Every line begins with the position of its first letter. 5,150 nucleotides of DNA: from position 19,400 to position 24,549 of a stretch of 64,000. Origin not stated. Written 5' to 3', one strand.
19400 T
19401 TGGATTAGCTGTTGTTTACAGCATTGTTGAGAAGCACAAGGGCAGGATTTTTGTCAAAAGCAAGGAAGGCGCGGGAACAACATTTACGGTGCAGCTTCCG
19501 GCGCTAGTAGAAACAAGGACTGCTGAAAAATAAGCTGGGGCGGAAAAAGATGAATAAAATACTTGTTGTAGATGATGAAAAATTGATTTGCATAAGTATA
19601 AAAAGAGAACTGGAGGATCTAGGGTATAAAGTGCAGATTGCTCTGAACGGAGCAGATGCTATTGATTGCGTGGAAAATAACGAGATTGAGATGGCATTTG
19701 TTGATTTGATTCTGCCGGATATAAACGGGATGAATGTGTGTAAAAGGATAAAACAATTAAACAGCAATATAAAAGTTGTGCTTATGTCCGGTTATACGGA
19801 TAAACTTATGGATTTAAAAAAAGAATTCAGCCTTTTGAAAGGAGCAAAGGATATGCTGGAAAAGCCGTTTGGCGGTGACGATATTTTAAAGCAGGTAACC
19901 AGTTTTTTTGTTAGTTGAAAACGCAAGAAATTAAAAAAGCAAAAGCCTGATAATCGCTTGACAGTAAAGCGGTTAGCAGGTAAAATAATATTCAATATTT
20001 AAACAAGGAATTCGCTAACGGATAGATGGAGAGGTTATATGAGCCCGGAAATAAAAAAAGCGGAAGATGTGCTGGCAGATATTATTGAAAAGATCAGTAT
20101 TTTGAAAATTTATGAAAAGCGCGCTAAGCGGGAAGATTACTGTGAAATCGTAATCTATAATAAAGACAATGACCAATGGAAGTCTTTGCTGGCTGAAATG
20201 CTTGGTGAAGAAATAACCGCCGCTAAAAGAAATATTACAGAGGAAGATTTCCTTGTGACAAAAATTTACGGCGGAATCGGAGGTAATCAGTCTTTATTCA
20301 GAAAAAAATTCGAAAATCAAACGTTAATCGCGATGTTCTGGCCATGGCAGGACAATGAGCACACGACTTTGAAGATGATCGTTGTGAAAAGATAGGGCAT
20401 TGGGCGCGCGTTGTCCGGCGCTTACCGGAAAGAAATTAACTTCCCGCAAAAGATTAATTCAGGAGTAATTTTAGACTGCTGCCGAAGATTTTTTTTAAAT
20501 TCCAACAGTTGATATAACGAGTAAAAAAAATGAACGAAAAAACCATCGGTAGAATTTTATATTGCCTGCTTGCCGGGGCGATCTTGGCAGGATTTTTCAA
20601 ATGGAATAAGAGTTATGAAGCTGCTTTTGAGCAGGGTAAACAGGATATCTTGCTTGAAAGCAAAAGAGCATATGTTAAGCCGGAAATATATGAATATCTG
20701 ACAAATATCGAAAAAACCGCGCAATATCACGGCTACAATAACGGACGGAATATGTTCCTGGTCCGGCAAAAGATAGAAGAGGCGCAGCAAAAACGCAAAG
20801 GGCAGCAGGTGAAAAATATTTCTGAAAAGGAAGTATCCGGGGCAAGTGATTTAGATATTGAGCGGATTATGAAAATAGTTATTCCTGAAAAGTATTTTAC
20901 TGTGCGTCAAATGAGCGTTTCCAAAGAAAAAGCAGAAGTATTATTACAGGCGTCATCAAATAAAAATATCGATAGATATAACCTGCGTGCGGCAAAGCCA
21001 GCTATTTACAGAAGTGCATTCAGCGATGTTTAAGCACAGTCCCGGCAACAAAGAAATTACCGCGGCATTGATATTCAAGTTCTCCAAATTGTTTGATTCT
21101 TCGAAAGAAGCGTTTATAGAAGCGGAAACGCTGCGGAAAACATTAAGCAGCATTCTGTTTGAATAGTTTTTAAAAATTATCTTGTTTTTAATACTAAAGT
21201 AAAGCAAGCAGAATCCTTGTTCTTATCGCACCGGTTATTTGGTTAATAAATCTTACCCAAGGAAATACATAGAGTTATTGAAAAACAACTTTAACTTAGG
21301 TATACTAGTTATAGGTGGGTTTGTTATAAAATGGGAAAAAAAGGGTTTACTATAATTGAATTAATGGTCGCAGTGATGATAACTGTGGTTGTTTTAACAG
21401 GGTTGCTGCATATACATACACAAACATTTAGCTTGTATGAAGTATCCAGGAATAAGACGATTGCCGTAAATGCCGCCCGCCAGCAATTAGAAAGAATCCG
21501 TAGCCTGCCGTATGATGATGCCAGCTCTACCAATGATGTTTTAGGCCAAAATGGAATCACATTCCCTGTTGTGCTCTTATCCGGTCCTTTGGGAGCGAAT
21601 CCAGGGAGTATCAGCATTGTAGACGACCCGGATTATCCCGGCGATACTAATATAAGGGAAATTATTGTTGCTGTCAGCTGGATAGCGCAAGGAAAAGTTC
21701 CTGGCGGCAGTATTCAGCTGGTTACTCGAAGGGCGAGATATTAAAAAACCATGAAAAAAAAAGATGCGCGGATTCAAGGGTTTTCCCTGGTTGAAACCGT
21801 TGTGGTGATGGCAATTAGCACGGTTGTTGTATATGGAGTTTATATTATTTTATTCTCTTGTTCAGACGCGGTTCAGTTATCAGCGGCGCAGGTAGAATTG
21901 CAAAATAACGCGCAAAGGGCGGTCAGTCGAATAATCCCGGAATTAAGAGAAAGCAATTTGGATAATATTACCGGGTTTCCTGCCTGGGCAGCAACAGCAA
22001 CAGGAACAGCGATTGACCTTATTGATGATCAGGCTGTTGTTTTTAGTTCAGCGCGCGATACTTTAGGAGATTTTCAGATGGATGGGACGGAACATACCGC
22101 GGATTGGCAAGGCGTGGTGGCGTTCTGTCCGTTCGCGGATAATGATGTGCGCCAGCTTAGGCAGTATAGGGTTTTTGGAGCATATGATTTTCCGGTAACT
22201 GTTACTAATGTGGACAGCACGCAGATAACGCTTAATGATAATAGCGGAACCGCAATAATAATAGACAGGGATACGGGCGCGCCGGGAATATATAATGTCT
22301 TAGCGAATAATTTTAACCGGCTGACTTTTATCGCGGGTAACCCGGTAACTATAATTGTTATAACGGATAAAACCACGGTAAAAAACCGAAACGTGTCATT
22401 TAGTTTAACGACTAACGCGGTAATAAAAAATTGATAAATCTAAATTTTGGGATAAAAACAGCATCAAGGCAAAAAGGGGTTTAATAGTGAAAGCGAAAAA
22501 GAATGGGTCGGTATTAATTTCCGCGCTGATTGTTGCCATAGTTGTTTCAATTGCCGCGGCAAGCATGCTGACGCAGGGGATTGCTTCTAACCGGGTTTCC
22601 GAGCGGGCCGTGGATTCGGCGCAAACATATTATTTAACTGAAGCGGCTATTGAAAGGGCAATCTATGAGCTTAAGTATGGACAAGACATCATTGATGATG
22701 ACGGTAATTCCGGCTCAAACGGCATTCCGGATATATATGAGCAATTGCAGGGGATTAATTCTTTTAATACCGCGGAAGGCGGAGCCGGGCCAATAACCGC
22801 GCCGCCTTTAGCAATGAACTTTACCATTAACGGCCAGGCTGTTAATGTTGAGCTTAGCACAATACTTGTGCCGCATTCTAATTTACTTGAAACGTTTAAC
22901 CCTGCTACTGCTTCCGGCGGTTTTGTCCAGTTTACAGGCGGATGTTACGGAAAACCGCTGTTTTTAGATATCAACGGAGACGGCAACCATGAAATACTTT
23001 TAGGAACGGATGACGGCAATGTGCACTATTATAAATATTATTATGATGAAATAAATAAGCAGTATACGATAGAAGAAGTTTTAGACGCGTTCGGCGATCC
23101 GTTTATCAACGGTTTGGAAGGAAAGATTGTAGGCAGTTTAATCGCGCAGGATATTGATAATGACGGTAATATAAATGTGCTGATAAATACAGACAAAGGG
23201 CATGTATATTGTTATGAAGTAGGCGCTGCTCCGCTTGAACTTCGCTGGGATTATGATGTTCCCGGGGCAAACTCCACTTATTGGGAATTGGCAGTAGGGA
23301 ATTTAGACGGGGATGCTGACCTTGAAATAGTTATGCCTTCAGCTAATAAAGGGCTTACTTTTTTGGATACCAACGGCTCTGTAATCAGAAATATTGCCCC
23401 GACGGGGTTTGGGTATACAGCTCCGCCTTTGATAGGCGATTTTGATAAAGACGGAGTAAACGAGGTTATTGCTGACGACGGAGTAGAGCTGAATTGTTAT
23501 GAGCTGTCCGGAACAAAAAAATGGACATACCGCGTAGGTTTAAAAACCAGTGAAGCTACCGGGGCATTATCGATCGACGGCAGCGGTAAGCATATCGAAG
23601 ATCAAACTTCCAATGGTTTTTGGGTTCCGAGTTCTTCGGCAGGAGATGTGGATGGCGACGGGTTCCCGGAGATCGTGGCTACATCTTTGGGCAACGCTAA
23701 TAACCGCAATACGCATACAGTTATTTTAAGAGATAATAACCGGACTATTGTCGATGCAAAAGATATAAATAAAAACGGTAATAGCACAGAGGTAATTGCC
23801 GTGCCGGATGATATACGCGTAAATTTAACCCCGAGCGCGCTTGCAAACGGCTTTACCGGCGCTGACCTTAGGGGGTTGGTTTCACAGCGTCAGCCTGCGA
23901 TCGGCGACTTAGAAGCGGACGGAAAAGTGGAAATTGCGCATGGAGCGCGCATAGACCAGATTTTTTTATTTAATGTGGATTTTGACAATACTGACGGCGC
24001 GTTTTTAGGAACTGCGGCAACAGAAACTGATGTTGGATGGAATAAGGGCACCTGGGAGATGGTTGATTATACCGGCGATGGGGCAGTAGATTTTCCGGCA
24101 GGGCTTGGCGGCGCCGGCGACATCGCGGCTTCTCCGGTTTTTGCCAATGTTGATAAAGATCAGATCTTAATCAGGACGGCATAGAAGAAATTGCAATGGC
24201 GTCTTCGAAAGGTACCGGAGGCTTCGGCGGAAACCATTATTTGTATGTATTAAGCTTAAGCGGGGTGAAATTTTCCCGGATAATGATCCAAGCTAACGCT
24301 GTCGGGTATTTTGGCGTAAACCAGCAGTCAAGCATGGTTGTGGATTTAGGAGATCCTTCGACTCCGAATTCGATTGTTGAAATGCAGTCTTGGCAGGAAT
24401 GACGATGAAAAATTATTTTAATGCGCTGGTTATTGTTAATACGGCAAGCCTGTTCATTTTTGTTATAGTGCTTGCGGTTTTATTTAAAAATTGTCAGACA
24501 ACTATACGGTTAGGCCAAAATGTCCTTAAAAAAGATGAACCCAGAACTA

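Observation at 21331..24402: Minor-pilin cluster ending in a PilX-N/FG-GAP beta-propeller fusion that carries a frameshift near 24155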

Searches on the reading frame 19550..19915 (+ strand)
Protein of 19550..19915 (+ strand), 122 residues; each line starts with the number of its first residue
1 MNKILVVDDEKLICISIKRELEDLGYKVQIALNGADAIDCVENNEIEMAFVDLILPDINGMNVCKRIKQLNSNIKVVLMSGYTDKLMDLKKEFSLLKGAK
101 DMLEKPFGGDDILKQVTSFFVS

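Call 5: search_protein_families(library=pfam, max_evalue=0.1, proteins=[window:19550-19915:+])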
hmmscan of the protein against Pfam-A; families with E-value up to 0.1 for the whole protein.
window:19550-19915:+ (122 aa): 5 families
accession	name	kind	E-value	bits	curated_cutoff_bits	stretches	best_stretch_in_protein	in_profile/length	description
PF00072.30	Response_reg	-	1.6e-22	80.2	30.2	1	4-116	1-110/111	Response regulator receiver domain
PF23198.2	PDE8A_N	-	0.00055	20.3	29.6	1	4-80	13-90/147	PDE8A-like, N-terminal domain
PF22610.1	CovS-like_HAMP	-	0.015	15.7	27.4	1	65-86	9-30/57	Histidine kinase, HAMP domain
PF12700.13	HlyD_2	-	0.022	14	25.1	1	62-112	132-184/416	HlyD family secretion protein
PF03789.18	ELK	-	0.038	14.4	21.3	1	77-94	5-22/22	ELK domain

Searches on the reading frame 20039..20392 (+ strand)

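Call 5: search_protein_families(library=pfam, max_evalue=0.1, proteins=[window:20039-20392:+])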
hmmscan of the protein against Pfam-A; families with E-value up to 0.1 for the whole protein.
window:20039-20392:+ (118 aa): 1 family
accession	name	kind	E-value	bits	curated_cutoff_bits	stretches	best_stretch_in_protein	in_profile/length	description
PF19075.5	DUF5771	-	0.1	13.3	26.2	0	5-32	25-52/69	Family of unknown function (DUF5771)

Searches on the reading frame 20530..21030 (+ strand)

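Call 5: search_protein_families(library=pfam, max_evalue=0.1, proteins=[window:20530-21030:+])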
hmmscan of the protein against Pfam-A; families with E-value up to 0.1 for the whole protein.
window:20530-21030:+ (167 aa): 1 family
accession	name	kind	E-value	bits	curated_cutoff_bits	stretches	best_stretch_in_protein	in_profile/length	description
PF07515.17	TraI_2_C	-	0.086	13.3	27.3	0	48-107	37-97/126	Putative conjugal transfer nickase/helicase TraI C-term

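Call 6: search_protein_families(library=ncbifam, max_evalue=0.1, proteins=[window:20530-21030:+])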
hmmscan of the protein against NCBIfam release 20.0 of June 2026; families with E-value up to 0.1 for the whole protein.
window:20530-21030:+ (167 aa): 0 families

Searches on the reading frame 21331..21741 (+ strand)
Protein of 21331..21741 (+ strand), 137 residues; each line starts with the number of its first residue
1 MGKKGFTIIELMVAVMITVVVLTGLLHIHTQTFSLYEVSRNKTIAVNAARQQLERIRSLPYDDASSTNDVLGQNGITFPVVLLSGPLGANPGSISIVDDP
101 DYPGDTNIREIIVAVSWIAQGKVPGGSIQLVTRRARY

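Call 5: search_protein_families(library=pfam, max_evalue=0.1, proteins=[window:21331-21741:+])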
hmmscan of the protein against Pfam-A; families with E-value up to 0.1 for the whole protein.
window:21331-21741:+ (137 aa): 1 family
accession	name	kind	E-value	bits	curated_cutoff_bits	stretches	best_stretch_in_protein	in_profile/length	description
PF07963.17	N_methyl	-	1.7e-05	24.6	21.2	1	3-26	4-27/27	Prokaryotic N-terminal methylation motif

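Call 6: search_protein_families(library=ncbifam, max_evalue=0.1, proteins=[window:21331-21741:+])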
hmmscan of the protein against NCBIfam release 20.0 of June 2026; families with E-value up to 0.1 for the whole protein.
window:21331-21741:+ (137 aa): 12 families
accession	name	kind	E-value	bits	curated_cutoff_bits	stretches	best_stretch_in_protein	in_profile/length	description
TIGR02523.1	type_IV_pilV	equivalog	1.4e-06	28.8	52.2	1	4-71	2-69/139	type IV pilus modification protein PilV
NF041013.1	T4P_ComGE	equivalog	8.9e-06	25.7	49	1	3-55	3-55/83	competence type IV pilus minor pilin ComGE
TIGR01707.1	gspI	equivalog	7.3e-05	23.2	44.35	1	5-59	1-55/101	type II secretion system minor pseudopilin GspI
TIGR02532.1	IV_pilin_GFxxxE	domain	0.00021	21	16.3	1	3-25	1-23/24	prepilin-type N-terminal cleavage/methylation domain-containing protein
NF038304.1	EPS_HpsC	equivalog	0.00033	20.3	200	1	3-28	20-45/318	hormogonium polysaccharide secretion pseudopilin HpsC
TIGR02599.1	TIGR02599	subfamily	0.0043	16.3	256.5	1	5-56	1-52/361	Verru_Chthon cassette protein C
NF041002.1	pilin_ComGF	equivalog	0.0053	17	80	1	3-55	1-54/139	competence type IV pilus minor pilin ComGF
NF040982.1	ComGD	equivalog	0.0076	16.7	70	1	3-38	1-36/139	competence type IV pilus minor pilin ComGD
NF038303.1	EPS_HpsB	equivalog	0.0084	16.1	150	1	3-58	2-57/211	hormogonium polysaccharide secretion pseudopilin HpsB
NF007660.0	PRK10332.1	equivalog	0.013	15.9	86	1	3-61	8-65/107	prepilin-type N-terminal cleavage/methylation domain-containing protein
NF007800.0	PRK10506.1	equivalog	0.031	14.1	158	1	3-26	8-32/163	prepilin peptidase-dependent protein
NF007862.0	PRK10574.1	equivalog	0.042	14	138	1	3-20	4-21/145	prepilin peptidase-dependent pilin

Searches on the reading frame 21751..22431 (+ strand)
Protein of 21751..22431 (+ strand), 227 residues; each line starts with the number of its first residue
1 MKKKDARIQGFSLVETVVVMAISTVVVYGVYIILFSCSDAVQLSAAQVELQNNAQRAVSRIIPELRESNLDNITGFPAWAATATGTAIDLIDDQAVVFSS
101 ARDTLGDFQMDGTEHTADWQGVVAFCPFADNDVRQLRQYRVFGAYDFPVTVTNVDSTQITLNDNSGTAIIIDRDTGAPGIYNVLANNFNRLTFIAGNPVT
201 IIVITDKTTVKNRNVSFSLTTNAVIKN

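Call 5: search_protein_families(library=pfam, max_evalue=0.1, proteins=[window:21751-22431:+])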
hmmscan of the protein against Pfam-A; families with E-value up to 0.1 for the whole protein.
window:21751-22431:+ (227 aa): 1 family
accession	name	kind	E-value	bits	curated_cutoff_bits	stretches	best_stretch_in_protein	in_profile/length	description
PF07963.17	N_methyl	-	7.2e-06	25.8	21.2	1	7-31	3-27/27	Prokaryotic N-terminal methylation motif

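Call 6: search_protein_families(library=ncbifam, max_evalue=0.1, proteins=[window:21751-22431:+])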
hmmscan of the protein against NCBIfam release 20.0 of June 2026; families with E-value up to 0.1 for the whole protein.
window:21751-22431:+ (227 aa): 5 families
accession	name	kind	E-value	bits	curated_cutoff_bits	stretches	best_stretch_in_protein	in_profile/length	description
NF007848.0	PRK10557.1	equivalog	8.8e-05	21.9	120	1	4-66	6-68/192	prepilin peptidase-dependent protein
TIGR02532.1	IV_pilin_GFxxxE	domain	0.0019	18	16.3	1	9-27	2-20/24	prepilin-type N-terminal cleavage/methylation domain-containing protein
TIGR02599.1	TIGR02599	subfamily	0.013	14.8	256.5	1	10-76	1-67/361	Verru_Chthon cassette protein C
NF041013.1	T4P_ComGE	equivalog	0.048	13.8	49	0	7-59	2-54/83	competence type IV pilus minor pilin ComGE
NF007800.0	PRK10506.1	equivalog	0.095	12.5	158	0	5-30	5-31/163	prepilin peptidase-dependent protein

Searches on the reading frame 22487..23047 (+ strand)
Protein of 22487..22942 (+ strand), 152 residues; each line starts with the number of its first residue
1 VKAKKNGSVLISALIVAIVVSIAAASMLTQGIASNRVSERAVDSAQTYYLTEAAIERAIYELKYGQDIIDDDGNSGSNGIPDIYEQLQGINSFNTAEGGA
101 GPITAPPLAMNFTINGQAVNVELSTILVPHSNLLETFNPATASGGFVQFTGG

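Call 25: search_protein_families(library=pfam, max_evalue=1, proteins=[window:22487-22942:+])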
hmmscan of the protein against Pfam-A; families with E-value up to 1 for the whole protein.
seq(152 aa): 2 families
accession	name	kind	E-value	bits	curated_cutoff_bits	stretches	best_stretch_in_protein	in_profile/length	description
PF06749.17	DUF1218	-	0.089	13.7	25.3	1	5-42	30-67/95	Protein of unknown function (DUF1218)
PF03058.19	Sar8_2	-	0.18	12.8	31.7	1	10-43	19-51/85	Sar8.2 family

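Call 32: find_related_loci(query=A2, collection=genome_contigs, flank=10000)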
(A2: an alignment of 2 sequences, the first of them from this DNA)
Query A2 (187 aa) in genome_contigs; peptide patterns used: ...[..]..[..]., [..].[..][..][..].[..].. (x = any residue, [..] = any of these).
70 stretches matched a pattern, but none encodes a relative of the query by tblastn (E <= 1e-3).

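Call 49: find_related_loci(query=A2, collection=metagenome_contigs, flank=10000)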
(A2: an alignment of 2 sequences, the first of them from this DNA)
Query A2 (187 aa) in metagenome_contigs; peptide patterns used: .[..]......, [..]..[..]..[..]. (x = any residue, [..] = any of these).
464 stretches matched a pattern, but none encodes a relative of the query by tblastn (E <= 1e-3).

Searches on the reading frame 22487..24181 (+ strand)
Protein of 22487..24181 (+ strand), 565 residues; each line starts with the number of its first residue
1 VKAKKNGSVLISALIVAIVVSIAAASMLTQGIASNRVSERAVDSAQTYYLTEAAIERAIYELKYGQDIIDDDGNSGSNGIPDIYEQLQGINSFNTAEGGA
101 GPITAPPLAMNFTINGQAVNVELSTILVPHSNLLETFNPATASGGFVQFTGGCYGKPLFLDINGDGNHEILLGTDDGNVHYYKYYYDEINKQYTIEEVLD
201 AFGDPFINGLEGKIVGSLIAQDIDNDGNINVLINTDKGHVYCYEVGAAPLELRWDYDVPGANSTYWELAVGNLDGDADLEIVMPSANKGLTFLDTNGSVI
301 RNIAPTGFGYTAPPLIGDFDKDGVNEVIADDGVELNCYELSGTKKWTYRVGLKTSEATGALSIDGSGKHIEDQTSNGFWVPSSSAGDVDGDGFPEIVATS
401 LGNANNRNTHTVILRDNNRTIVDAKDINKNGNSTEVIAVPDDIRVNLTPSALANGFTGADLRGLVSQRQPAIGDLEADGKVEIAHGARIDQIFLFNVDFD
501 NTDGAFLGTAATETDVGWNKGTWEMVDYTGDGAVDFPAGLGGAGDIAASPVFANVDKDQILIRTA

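Call 5: search_protein_families(library=pfam, max_evalue=0.1, proteins=[window:22487-24181:+])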
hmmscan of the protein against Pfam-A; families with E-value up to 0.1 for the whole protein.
window:22487-24181:+ (565 aa): 5 families
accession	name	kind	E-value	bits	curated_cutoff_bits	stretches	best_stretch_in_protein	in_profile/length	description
PF13517.12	FG-GAP_3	-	5.9e-12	46.4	26.9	2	222-282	1-60/61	FG-GAP-like repeat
PF25292.1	Beta-prop_CGLA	-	1.8e-08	34.7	26.8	1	208-308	24-117/316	Lambda-carrageenase beta-propeller domain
PF01839.29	FG-GAP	-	8.7e-08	32.3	22.1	1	382-403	4-25/37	FG-GAP repeat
PF14783.12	BBS2_Mid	-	0.003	18.1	27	0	159-196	4-39/108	Ciliary BBSome complex subunit 2, middle region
PF23743.1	Beta-prop_BBS7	-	0.0093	15.7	27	1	160-186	227-253/299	BBS7 beta-propeller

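Call 6: search_protein_families(library=ncbifam, max_evalue=0.1, proteins=[window:22487-24181:+])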
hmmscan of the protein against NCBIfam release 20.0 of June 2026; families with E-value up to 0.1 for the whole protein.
window:22487-24181:+ (565 aa): 5 families
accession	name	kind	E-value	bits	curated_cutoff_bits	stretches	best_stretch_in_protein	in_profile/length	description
NF052323.1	T9SSA_dep_M6i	equivalog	6.8e-05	21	600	0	263-340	784-867/1043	T9SS-dependent M6-like inactivated metalloprotease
NF037980.1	T2SS_GspK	equivalog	0.00012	21.7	130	1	6-63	2-59/307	type II secretion system minor pseudopilin GspK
NF047539.1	XAC2610_fam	domain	0.0024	18.3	35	1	159-215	3-62/89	XAC2610-related protein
NF052506.1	PA5033_fam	subfamily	0.0074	15.1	100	1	266-357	115-206/284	PA5033 family protein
NF041014.1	pilin_ComGG_2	equivalog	0.033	14.8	40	1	4-61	2-59/101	competence type IV pilus minor pilin ComGG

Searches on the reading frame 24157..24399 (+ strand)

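Call 5: search_protein_families(library=pfam, max_evalue=0.1, proteins=[window:24157-24399:+])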
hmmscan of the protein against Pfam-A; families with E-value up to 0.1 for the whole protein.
window:24157-24399:+ (81 aa): 1 family
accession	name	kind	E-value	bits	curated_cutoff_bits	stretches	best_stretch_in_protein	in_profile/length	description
PF01839.29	FG-GAP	-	0.022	15.1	22.1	1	3-32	9-37/37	FG-GAP repeat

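Call 6: search_protein_families(library=ncbifam, max_evalue=0.1, proteins=[window:24157-24399:+])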
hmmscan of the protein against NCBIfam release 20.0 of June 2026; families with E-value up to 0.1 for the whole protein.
window:24157-24399:+ (81 aa): 1 family
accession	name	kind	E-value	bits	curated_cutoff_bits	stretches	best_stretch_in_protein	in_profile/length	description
NF047539.1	XAC2610_fam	domain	0.017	15.6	35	1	3-60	5-60/89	XAC2610-related protein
